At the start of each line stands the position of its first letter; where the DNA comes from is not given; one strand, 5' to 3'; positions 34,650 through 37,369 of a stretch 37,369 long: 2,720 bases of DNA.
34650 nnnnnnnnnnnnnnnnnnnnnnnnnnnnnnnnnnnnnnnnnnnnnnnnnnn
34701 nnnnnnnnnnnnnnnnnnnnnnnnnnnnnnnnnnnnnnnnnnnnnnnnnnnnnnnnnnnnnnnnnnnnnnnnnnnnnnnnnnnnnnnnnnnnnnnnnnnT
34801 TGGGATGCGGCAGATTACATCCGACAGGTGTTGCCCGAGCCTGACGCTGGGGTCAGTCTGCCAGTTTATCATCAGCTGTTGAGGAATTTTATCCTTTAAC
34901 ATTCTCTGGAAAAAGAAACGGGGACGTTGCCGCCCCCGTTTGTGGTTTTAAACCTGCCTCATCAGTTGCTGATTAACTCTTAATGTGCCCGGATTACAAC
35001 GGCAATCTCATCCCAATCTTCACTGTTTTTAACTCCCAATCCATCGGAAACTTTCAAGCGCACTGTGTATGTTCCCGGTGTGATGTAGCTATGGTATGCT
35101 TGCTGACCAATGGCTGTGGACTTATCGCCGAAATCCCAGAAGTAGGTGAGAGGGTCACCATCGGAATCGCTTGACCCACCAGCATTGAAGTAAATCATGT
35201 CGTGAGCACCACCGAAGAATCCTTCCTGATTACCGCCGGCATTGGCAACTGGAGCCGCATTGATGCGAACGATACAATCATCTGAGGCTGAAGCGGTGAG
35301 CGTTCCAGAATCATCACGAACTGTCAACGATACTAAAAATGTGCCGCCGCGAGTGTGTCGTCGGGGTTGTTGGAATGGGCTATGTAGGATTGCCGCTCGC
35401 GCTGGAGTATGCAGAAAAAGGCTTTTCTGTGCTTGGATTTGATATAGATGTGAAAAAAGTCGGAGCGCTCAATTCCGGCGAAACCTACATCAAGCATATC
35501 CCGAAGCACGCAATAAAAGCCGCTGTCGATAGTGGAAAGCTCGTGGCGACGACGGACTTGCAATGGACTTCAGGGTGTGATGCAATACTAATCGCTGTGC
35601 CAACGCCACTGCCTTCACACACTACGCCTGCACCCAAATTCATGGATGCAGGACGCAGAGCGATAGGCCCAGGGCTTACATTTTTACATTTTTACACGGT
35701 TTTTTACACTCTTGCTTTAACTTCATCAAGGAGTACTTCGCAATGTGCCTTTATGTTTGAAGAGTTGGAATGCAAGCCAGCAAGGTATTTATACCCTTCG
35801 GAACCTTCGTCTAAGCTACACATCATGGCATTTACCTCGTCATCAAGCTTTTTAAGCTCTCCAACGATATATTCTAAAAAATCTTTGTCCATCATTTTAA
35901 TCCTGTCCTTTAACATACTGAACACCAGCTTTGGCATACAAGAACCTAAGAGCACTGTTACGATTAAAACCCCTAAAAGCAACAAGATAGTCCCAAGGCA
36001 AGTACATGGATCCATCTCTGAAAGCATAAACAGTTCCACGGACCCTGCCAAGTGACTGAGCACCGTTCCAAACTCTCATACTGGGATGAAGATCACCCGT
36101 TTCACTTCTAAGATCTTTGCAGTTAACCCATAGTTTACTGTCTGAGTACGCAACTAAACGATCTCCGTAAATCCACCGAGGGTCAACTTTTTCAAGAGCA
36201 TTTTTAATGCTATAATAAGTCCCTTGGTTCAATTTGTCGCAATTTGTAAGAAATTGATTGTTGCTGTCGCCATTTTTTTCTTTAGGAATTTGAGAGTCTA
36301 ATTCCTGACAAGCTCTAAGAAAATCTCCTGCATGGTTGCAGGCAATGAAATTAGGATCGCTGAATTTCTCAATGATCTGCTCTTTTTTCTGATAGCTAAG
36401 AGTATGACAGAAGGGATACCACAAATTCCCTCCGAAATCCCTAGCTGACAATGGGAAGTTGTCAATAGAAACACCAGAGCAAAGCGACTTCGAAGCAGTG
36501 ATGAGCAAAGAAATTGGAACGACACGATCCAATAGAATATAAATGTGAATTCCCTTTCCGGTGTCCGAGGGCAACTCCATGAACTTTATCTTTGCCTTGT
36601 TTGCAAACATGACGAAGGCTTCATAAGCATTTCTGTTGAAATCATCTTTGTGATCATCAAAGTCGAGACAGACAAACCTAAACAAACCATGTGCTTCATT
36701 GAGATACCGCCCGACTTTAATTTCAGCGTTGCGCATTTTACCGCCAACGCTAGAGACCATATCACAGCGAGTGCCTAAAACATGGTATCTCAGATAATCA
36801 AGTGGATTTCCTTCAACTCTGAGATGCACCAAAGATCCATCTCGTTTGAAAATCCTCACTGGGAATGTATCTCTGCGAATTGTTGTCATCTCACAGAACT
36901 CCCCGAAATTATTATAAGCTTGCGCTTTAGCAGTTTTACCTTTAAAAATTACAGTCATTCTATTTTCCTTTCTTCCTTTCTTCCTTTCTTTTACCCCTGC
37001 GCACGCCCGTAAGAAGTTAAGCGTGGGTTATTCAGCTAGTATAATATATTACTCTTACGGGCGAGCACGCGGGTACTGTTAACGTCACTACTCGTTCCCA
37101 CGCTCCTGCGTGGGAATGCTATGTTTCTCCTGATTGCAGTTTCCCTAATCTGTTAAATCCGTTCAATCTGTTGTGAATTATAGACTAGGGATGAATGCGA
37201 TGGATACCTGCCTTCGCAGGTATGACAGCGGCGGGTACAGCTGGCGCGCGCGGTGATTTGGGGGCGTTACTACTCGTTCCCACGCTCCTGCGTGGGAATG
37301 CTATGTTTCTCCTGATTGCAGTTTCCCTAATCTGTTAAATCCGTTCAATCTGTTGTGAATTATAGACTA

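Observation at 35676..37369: Integrated replicon-like module (primase-polymerase, a 62-aa ORF, iteron-like long tandem repeats) interrupting a polysaccharide-biosynthesis dehydrogenase gene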

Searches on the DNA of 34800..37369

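Call 5: search_rna_families(source=window, start=34800, end=37369, threshold=evalue, max_evalue=1)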
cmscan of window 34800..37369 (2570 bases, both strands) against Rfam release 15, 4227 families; matches with E-value up to 1: 0.
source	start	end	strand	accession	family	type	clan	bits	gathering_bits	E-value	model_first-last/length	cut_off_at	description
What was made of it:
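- Tried and rejected: Rfam scan of 34800-37369 at E <= 1 gave no match (call 5), so no known RNA family explains the repeats.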

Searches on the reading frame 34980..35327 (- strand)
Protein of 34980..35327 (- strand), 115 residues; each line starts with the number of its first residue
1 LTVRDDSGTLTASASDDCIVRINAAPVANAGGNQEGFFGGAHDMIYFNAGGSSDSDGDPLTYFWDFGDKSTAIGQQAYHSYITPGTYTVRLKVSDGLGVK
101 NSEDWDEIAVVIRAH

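Call 4: search_protein_families(library=pfam, proteins=[window:34980-35327:-], max_evalue=1)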
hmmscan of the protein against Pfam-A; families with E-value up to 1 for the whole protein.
window:34980-35327:- (115 aa): 7 families
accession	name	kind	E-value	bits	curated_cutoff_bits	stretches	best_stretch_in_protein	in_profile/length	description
PF18911.6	PKD_4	-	3.9e-24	84.9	27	1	23-110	1-85/85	PKD domain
PF00801.26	PKD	-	2.8e-12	46.9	23.5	1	44-102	16-74/80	PKD domain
PF07495.19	Y_Y_Y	-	0.0024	18.2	26.6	1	76-112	29-64/65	Y_Y_Y domain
PF22352.2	K319L-like_PKD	-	0.0033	17.8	27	1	47-102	16-77/84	K319L-like, PKD domain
PF21027.3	Sde0182_C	-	0.077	14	27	1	45-66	2-24/83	Cellulose-binding protein Sde0182, C-terminal domain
PF05345.18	He_PIG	-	0.18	12.7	24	1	81-102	67-88/96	Putative Ig domain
PF16967.11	TcfC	-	0.22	11.6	29.4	1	71-103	29-62/68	E-set like domain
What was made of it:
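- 34980..35327 (-): 3' fragment of a PKD-domain gene, truncated at its N-terminal side. The ORF begins in the middle of a domain (call 4).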

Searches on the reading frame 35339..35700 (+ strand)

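Call 4: search_protein_families(library=pfam, proteins=[window:35339-35700:+], max_evalue=1)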
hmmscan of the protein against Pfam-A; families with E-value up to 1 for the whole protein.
window:35339-35700:+ (120 aa): 9 families
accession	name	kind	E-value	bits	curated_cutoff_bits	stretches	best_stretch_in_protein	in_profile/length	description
PF03721.20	UDPG_MGDP_dh_N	-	8.6e-21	74.8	27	1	8-109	3-107/187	UDP-glucose/GDP-mannose dehydrogenase family, NAD binding domain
PF03446.21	NAD_binding_2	-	4.4e-06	27.2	21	1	8-67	2-57/161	NAD binding domain of 6-phosphogluconate dehydrogenase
PF01210.29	NAD_Gly3P_dh_N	-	4.6e-05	23.9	23.1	1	8-89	2-79/158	NAD-dependent glycerol-3-phosphate dehydrogenase N-terminus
PF02737.24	3HCDH_N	-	0.0018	18.7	22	1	8-86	2-85/180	3-hydroxyacyl-CoA dehydrogenase, NAD binding domain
PF01408.29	GFO_IDH_MocA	-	0.059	14.5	24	1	8-106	3-87/120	Oxidoreductase family, NAD-binding Rossmann fold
PF18392.6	CSN7a_helixI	-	0.15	12.4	26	1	71-87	7-23/50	COP9 signalosome complex subunit 7a helix I domain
PF02826.25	2-Hacid_dh_C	-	0.18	11.6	25.1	1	6-42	37-73/178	D-isomer specific 2-hydroxyacid dehydrogenase, NAD binding domain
PF01266.30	DAO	-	0.23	11.4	27.9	1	8-35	2-29/353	FAD dependent oxidoreductase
PF22567.2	UBA_9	-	0.68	10.3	27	0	3-15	5-17/43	UBA-like domain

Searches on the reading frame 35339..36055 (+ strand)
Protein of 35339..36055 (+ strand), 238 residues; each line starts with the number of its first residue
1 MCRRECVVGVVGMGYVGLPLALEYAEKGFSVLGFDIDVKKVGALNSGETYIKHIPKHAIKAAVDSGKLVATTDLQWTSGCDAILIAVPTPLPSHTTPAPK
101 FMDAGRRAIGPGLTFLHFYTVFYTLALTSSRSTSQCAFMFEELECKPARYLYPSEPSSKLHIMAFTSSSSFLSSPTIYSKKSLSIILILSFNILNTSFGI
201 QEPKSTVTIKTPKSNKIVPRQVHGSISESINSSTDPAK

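Call 79: search_protein_families(library=pfam, proteins=[window:35339-36055:+], max_evalue=0.01)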
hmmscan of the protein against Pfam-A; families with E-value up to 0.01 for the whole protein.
window:35339-36055:+ (238 aa): 4 families
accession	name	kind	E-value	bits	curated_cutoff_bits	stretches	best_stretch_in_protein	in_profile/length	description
PF03721.20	UDPG_MGDP_dh_N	-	2.8e-20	73.1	27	1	8-110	3-108/187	UDP-glucose/GDP-mannose dehydrogenase family, NAD binding domain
PF03446.21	NAD_binding_2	-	2.5e-05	24.8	21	1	8-62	2-56/161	NAD binding domain of 6-phosphogluconate dehydrogenase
PF01210.29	NAD_Gly3P_dh_N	-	0.00022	21.6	23.1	1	8-89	2-79/158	NAD-dependent glycerol-3-phosphate dehydrogenase N-terminus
PF02737.24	3HCDH_N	-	0.0076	16.6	22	0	8-83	2-82/180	3-hydroxyacyl-CoA dehydrogenase, NAD binding domain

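Call 92: find_encoding_contigs(protein=window:35339-36055:+, flank=10000, max_places=5)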
Protein window:35339-36055:+ (238 aa): no gene with exactly this product is on record in the collection.

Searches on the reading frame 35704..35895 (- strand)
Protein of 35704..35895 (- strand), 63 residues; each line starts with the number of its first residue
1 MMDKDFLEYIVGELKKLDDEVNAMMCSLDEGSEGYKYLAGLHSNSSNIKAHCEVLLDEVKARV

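Call 4: search_protein_families(library=pfam, proteins=[window:35704-35892:-], max_evalue=1)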
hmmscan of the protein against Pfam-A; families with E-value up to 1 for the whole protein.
window:35704-35892:- (62 aa): 1 family
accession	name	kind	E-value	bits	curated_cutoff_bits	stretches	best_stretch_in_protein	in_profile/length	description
PF05267.17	DUF725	-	0.097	13.1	22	1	15-56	65-106/121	Protein of unknown function (DUF725)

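Call 6: search_protein_families(library=phrogs, proteins=[window:35704-35892:-], max_evalue=1)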
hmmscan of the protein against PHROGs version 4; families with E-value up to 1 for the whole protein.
window:35704-35892:- (62 aa): 1 family
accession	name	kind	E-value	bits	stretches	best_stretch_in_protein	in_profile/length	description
phrog_13862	-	DNA, RNA and nucleotide metabolism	0.18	12.9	1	8-48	41-81/112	endonuclease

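Call 7: search_protein_families(library=padloc, proteins=[window:35704-35892:-], max_evalue=1)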
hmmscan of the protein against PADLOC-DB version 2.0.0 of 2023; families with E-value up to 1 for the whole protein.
window:35704-35892:- (62 aa): 0 families
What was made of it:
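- PADLOC gives no hit (call 7).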

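Call 8: search_protein_families(library=ncbifam, proteins=[window:35704-35892:-], max_evalue=1)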
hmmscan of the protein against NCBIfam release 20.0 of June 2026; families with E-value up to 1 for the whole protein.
window:35704-35892:- (62 aa): 0 families
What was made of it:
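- Tried and rejected: PADLOC and NCBIfam gave nothing (calls 6-8).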

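Call 91: find_encoding_contigs(protein=window:35704-35895:-, flank=10000, max_places=5)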
Protein window:35704-35895:- (63 aa): 1 contig read that carries it; 1 place shown.
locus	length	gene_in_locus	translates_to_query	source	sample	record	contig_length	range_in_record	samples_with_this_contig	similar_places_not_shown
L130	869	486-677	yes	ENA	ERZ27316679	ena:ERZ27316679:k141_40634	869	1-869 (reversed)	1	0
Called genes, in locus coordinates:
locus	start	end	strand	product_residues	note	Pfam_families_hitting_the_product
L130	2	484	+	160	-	?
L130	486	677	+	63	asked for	-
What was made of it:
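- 35704..35895 (-): A 62/63-aa acidic ORF, probably translated together with the primase. It is specific to this lineage. An identical product is called on an independent contig, L130 (call 91).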
